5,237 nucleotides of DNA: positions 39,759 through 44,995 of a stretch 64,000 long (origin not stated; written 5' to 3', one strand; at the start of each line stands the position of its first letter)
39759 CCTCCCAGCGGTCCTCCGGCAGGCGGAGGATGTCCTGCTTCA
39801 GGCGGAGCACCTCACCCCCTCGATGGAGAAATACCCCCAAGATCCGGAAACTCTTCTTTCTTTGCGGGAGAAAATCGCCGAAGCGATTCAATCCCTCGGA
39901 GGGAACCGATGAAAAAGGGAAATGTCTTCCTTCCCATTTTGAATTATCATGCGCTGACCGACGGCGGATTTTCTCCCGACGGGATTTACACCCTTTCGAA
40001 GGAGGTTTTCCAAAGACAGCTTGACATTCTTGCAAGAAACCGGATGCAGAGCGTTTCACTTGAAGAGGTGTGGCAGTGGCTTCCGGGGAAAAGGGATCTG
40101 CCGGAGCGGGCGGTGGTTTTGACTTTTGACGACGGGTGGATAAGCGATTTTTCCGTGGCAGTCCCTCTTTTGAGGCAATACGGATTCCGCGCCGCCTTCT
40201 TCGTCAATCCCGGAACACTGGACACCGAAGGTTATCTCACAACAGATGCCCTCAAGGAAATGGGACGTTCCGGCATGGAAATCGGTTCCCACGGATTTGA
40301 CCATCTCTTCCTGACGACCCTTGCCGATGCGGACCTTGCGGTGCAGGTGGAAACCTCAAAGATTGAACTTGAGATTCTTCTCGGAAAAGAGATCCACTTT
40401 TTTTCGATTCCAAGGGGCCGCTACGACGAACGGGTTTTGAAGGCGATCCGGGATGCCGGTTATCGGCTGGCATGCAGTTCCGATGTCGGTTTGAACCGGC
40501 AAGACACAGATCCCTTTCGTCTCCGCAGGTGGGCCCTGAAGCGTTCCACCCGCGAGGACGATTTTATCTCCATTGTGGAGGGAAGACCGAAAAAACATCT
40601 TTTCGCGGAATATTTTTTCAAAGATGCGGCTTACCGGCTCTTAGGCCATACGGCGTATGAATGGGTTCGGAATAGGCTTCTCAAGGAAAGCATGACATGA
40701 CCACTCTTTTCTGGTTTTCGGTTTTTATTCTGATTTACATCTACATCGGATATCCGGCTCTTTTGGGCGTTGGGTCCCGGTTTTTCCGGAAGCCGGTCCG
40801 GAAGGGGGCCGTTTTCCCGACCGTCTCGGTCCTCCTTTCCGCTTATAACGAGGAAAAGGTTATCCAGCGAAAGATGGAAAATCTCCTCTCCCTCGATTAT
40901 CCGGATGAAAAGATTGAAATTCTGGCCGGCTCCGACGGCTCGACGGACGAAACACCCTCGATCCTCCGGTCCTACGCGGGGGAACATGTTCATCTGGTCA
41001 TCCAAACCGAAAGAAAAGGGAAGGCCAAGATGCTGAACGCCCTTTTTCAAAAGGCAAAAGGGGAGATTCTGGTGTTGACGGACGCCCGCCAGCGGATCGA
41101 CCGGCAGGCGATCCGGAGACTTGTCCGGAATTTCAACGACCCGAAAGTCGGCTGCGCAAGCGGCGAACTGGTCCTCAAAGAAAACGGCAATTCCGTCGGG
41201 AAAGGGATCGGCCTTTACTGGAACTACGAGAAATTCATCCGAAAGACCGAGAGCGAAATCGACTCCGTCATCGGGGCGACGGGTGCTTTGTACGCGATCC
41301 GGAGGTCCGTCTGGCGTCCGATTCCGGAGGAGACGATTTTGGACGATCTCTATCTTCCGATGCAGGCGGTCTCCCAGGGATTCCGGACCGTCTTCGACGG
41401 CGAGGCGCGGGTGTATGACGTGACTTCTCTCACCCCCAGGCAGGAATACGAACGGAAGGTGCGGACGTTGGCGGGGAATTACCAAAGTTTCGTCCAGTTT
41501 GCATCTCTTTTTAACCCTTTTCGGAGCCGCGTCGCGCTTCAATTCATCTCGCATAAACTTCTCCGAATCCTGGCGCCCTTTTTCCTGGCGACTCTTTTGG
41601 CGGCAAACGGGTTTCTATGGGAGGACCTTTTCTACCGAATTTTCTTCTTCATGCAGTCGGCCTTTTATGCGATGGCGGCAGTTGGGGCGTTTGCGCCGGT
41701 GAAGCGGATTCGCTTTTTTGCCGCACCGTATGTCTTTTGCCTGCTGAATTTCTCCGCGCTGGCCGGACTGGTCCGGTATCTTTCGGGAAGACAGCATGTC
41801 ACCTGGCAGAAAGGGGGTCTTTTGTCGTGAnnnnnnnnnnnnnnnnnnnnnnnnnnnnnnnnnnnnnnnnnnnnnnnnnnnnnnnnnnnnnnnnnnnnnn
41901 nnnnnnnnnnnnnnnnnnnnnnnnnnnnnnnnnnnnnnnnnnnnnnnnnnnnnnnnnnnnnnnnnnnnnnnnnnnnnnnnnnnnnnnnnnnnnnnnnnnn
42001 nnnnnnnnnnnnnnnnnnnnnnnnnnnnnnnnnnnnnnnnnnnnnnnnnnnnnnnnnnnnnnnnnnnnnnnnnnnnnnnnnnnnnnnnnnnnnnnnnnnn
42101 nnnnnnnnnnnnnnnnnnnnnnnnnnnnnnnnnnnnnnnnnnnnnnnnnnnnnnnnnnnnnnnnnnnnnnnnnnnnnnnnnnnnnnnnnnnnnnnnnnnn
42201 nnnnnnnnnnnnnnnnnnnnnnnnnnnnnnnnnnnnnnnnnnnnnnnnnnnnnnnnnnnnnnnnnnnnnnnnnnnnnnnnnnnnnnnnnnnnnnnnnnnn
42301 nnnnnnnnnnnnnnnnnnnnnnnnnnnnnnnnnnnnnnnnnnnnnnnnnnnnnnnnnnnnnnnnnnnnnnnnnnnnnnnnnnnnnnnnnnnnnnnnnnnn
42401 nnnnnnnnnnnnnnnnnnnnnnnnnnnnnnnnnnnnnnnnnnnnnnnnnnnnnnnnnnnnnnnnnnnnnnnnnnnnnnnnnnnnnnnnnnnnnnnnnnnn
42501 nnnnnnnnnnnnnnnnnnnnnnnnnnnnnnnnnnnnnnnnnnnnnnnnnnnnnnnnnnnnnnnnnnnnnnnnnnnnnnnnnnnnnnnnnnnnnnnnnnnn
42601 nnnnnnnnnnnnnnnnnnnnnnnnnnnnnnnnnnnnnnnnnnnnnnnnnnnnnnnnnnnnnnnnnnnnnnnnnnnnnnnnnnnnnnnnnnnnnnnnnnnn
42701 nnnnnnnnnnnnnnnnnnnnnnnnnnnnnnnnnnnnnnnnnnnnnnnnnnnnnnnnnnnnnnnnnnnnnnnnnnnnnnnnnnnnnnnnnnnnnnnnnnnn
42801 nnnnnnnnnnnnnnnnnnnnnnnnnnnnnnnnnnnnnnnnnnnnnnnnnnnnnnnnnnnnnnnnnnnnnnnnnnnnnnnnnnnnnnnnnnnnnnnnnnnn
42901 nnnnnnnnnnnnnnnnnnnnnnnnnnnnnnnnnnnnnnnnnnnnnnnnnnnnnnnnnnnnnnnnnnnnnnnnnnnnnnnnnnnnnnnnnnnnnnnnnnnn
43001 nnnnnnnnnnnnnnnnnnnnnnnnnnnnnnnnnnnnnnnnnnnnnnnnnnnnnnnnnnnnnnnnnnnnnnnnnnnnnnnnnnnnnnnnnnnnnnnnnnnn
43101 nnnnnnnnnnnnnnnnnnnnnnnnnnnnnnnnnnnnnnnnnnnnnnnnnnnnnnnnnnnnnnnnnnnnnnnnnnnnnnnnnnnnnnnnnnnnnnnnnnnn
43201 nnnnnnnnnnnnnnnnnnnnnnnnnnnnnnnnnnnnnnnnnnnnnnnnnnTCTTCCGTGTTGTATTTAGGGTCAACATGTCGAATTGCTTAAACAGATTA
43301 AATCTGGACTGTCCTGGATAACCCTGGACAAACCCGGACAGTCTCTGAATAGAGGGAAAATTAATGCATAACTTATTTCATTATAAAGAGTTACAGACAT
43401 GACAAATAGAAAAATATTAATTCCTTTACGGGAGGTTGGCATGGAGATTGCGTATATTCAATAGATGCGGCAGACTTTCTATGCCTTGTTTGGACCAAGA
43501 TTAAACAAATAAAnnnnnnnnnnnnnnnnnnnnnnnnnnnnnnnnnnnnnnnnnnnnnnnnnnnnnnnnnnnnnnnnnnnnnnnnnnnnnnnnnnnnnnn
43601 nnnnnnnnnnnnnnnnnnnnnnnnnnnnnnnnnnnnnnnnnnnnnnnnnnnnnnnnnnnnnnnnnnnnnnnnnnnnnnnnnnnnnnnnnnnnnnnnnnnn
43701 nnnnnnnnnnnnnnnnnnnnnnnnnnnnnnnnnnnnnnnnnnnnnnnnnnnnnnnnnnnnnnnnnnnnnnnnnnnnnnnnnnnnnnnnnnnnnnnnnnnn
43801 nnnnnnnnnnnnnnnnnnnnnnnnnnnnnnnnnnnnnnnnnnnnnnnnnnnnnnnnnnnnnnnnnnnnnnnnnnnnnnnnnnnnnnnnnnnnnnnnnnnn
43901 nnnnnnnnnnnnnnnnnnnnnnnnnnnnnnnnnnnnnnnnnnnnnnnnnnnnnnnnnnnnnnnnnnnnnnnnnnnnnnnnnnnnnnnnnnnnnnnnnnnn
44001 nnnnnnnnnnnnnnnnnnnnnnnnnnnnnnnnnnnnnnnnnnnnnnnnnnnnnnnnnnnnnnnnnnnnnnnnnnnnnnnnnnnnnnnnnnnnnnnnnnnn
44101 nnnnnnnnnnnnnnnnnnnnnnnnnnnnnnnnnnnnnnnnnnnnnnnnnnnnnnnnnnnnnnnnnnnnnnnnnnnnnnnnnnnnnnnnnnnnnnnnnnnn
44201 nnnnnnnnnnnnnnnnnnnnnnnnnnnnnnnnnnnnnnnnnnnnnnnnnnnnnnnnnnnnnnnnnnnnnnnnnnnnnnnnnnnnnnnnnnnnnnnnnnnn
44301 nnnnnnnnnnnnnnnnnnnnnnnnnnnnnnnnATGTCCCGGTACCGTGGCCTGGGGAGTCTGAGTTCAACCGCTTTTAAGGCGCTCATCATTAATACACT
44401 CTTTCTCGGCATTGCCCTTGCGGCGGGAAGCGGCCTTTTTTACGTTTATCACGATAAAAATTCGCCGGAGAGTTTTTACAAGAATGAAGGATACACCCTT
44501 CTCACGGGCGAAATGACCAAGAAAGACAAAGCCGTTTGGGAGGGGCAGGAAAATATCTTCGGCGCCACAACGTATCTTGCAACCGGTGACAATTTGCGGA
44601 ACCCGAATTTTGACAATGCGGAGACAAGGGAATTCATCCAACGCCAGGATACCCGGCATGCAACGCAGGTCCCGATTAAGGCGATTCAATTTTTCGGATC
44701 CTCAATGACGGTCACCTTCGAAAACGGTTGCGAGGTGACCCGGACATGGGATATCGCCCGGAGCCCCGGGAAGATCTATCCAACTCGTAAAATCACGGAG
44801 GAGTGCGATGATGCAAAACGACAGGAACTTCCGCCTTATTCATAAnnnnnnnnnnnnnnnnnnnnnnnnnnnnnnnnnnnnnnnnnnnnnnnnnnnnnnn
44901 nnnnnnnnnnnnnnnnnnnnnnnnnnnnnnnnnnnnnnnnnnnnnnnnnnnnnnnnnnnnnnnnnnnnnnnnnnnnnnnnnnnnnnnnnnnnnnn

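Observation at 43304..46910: Sigma-54 promoter with helically phased upstream repeats driving a transferase + PEP-CTERM-substrate operon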

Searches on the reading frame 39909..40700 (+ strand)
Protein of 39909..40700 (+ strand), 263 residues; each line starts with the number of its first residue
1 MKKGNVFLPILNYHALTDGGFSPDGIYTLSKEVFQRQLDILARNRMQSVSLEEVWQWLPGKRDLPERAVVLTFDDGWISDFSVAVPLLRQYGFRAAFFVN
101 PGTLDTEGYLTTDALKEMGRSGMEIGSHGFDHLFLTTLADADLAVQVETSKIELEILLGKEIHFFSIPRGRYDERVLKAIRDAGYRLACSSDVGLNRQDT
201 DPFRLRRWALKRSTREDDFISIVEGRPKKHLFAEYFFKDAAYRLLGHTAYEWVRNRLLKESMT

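Call 10: search_protein_families(library=ncbifam, proteins=[window:39909-40700:+], max_evalue=0.00001)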
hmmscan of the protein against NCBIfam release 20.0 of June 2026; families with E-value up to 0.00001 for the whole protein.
window:39909-40700:+ (263 aa): 10 families
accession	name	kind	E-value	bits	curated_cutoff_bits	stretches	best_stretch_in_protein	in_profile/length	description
TIGR03938.2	deacetyl_PgaB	equivalog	1.8e-20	72.7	321.9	1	10-131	5-144/621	poly-beta-1,6-N-acetyl-D-glucosamine N-deacetylase PgaB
TIGR02764.1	spore_ybaN_pdaB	equivalog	8.8e-16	58.2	237.4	1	66-187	5-123/191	polysaccharide deacetylase family sporulation protein PdaB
NF011177.0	PRK14582.1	equivalog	1.4e-12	46.8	923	1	11-97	52-137/671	poly-beta-1,6-N-acetyl-D-glucosamine N-deacetylase PgaB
TIGR02884.1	spore_pdaA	equivalog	1e-11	45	298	1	65-186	35-154/224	delta-lactam-biosynthetic de-N-acetylase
NF011176.0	PRK14581.1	equivalog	6.5e-10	37.8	1091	1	10-122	51-177/673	poly-beta-1,6-N-acetyl-D-glucosamine N-deacetylase PgaB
TIGR03933.1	PIA_icaB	equivalog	5.6e-08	32.6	248.35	1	27-207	33-226/245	intercellular adhesin biosynthesis polysaccharide N-deacetylase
NF045821.1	PgAcgDacpgdA1_Bac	equivalog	1.1e-06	27.7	400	1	68-179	89-197/282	peptidoglycan-N-acetylglucosamine deacetylase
NF045820.1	PgAcgDacpgdA_Strep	equivalog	1.7e-06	27.2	800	1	67-170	268-368/463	peptidoglycan-N-acetylglucosamine deacetylase PgdA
TIGR02873.1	spore_ylxY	hypoth_equivalog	2.5e-06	26.9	391.5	1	46-184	64-199/268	probable sporulation protein, polysaccharide deacetylase family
TIGR04243.1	nodulat_NodB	equivalog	9.7e-06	25.2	240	0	67-185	2-118/197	chitooligosaccharide deacetylase NodB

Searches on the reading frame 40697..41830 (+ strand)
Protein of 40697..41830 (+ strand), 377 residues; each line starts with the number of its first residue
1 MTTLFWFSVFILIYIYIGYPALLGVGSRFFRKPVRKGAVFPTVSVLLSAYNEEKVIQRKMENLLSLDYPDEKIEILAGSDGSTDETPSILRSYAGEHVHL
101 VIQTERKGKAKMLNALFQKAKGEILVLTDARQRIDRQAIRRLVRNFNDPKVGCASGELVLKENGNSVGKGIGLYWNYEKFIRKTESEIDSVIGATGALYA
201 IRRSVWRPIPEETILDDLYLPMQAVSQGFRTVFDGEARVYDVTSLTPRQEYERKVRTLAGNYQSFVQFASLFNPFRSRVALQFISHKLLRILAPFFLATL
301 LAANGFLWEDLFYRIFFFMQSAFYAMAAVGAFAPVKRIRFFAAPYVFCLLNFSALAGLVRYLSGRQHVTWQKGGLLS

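Call 10: search_protein_families(library=ncbifam, proteins=[window:40697-41830:+], max_evalue=0.00001)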
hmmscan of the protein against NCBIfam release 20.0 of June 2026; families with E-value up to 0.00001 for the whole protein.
window:40697-41830:+ (377 aa): 17 families
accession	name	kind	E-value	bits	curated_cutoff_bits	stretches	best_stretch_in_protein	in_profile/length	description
TIGR03937.1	PgaC_IcaA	equivalog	2e-20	73.1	422.3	1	37-271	41-280/407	poly-beta-1,6-N-acetyl-D-glucosamine synthase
TIGR03111.1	glyc2_xrt_Gpos1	hypoth_equivalog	2.3e-14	53.1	363.95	1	4-203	8-224/439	TIGR03111 family XrtG-associated glycosyltransferase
TIGR03965.1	mycofact_glyco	equivalog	8.8e-12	44.6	280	1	40-161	73-194/467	mycofactocin biosynthesis glycosyltransferase MftF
TIGR04242.1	nodulat_NodC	equivalog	4.5e-10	39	550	1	36-205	43-217/395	chitooligosaccharide synthase NodC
NF007482.0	PRK10073.1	equivalog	1.9e-09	37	423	1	41-144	6-108/334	glycosyltransferase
TIGR04283.1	glyco_like_mftF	equivalog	5.1e-09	36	182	1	43-149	1-100/221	TIGR04283 family arsenosugar biosynthesis glycosyltransferase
NF041875.1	EPS_EpsD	equivalog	1.9e-08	34.1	370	1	43-131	1-89/325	exopolysaccharide biosynthesis glycosyltransferase EpsD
NF041865.1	EpsU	equivalog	1.9e-08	33.7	700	1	16-124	14-121/394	exopolysaccharide biosynthesis GT2 family glycosyltransferase EpsU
TIGR03472.1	HpnI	equivalog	6e-08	31.9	310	1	26-153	26-158/373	bacteriohopanetetrol glucosamine biosynthesis glycosyltransferase HpnI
NF047683.1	TeichurnBiosyTuaG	equivalog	7.9e-08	32.2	400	1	41-150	6-115/252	teichuronic acid biosynthesis protein TuaG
NF050050.1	ProtGlycPglI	equivalog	7.8e-07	28.7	500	1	41-164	2-125/306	GalNAc(5)-diNAcBac-PP-undecaprenol beta-1,3-glucosyltransferase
NF047588.1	GlcsyltransPgfSStrep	equivalog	8.8e-07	28.4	500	1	43-147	3-111/308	glycosyltransferase PgfS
NF038299.1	EPS_HpsN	equivalog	9.8e-07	28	425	1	41-159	1-120/317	hormogonium polysaccharide biosynthesis glycosyltransferase HpsN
TIGR03469.1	HpnB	hypoth_equivalog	1.7e-06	27.4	379.25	1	36-155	39-169/386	hopene-associated glycosyltransferase HpnB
NF008558.0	PRK11498.1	equivalog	2.6e-06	25.6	992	1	36-130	268-361/872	UDP-forming cellulose synthase catalytic subunit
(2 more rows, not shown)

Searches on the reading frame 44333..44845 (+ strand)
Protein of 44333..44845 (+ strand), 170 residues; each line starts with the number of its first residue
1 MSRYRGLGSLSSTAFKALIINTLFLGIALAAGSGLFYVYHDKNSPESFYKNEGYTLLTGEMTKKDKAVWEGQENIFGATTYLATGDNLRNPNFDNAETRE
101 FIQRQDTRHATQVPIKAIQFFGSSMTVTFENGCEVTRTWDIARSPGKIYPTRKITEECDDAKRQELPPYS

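Call 7: search_protein_families(library=ncbifam, proteins=[window:44333-44845:+], max_evalue=0.01)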
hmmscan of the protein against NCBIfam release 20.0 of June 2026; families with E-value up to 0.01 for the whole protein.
window:44333-44845:+ (170 aa): 0 families

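Call 8: search_protein_families(library=pfam, proteins=[window:44333-44845:+], max_evalue=0.01)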
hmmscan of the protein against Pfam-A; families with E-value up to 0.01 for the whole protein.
window:44333-44845:+ (170 aa): 0 families

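Call 9: search_protein_families(library=ncbifam, proteins=[window:44333-44845:+], max_evalue=0.001)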
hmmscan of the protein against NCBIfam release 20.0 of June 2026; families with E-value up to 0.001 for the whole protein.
window:44333-44845:+ (170 aa): 0 families

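Call 56: search_protein_families(library=pfam, proteins=[window:44333-44845:+], max_evalue=0.001)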
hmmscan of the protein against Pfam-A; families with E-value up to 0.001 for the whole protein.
window:44333-44845:+ (170 aa): 0 families
